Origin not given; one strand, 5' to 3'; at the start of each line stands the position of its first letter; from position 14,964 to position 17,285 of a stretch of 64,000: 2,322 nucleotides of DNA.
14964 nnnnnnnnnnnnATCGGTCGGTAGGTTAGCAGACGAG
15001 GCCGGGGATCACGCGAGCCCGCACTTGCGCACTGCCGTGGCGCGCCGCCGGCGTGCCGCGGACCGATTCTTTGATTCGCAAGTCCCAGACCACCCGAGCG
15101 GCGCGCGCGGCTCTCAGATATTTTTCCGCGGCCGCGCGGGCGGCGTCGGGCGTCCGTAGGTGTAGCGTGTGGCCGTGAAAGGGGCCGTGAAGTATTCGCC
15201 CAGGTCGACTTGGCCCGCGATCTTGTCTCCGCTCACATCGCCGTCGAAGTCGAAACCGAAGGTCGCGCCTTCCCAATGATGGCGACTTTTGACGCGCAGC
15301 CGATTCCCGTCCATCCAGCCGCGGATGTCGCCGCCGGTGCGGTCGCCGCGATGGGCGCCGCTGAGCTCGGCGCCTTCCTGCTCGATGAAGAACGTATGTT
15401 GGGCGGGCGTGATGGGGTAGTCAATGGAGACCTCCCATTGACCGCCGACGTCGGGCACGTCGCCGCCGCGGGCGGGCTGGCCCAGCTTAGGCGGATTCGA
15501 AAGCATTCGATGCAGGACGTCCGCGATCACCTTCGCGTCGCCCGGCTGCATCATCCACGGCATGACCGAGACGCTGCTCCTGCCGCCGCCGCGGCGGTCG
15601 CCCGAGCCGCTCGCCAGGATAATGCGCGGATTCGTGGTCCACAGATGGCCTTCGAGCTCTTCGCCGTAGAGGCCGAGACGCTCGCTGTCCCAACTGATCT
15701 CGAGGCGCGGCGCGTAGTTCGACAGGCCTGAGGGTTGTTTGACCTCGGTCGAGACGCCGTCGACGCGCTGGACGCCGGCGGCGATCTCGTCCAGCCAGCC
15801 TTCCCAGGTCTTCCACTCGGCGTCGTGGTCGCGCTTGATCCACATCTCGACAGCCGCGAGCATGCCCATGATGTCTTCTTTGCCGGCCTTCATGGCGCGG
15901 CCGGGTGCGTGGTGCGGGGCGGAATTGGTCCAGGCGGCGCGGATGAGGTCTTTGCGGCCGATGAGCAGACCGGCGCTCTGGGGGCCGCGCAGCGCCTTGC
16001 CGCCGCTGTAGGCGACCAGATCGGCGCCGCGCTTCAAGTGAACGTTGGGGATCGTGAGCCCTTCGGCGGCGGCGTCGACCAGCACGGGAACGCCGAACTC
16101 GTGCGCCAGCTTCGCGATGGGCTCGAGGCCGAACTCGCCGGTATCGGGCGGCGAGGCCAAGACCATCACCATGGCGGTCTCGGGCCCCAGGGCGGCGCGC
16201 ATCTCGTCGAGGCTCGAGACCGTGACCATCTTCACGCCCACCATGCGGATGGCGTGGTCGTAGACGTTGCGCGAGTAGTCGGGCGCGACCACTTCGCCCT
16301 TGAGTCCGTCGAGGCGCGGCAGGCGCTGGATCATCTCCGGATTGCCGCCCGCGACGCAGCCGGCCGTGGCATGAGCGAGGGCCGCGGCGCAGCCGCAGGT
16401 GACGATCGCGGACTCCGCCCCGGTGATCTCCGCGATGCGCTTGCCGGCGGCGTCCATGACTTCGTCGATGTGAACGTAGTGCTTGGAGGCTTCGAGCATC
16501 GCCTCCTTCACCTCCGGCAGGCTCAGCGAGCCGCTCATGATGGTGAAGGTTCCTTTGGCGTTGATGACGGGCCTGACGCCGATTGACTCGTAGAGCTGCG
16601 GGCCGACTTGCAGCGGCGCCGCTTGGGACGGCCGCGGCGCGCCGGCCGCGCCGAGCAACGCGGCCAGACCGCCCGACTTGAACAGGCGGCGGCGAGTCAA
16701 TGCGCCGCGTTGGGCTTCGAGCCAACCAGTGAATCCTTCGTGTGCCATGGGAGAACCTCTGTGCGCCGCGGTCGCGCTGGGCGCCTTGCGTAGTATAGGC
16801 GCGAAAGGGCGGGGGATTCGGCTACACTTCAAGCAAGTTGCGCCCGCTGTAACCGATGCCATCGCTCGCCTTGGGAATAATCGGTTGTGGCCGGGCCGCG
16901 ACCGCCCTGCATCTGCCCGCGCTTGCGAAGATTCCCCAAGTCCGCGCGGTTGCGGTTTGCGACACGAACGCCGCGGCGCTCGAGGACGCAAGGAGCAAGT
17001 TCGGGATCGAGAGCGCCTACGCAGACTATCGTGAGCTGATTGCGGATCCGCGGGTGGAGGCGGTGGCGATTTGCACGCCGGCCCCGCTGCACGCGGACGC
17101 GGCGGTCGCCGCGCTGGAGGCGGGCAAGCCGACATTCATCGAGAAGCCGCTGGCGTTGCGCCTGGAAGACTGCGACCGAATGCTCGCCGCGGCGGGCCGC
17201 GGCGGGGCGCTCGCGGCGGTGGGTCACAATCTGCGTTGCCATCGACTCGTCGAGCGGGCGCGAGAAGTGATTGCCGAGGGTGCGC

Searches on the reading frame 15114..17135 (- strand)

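Call 57: search_protein_families(library=pfam, proteins=[window:15114-17135:-], max_evalue=0.00001)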
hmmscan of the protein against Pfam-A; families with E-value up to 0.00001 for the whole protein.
window:15114-17135:- (673 aa): 3 families
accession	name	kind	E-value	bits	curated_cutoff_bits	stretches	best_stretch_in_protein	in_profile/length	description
PF00266.25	Aminotran_5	-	5.3e-08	32.7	21.5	1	291-401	111-221/371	Aminotransferase class-V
PF03841.19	SelA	-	8.3e-08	32.1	22.8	1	209-436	22-263/367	L-seryl-tRNA selenium transferase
PF01053.26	Cys_Met_Meta_PP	-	3.5e-06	26.3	27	1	232-386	59-204/381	Cys/Met metabolism PLP-dependent enzyme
